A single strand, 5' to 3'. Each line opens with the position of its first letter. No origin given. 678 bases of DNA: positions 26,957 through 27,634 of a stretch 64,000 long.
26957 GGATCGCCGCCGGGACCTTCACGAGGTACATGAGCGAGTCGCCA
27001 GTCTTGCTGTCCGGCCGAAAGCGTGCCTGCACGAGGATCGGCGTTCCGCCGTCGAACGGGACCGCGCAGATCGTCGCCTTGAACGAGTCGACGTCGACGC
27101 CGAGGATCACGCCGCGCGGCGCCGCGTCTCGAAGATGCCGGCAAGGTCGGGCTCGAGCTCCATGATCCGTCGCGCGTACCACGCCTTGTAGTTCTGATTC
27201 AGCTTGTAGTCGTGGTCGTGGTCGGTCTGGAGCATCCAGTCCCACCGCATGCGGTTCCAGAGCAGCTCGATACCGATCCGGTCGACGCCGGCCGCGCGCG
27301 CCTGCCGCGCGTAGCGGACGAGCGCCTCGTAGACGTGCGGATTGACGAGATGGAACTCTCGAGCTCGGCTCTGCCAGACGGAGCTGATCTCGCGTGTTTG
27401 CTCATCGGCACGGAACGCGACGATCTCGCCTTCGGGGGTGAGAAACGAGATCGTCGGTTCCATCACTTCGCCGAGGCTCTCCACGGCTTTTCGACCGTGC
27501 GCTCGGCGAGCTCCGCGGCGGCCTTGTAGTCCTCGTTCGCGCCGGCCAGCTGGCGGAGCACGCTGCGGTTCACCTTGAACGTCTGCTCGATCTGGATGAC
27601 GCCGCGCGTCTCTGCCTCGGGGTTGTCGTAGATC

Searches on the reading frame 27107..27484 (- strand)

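Call 82: search_protein_families(library=phrogs, proteins=[window:27107-27484:-], max_evalue=0.001)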
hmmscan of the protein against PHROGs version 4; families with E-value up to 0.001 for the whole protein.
window:27107-27484:- (125 aa): 1 family
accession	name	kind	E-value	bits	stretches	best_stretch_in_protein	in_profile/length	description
phrog_13625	-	unknown function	7.4e-26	91.1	1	36-122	3-88/94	-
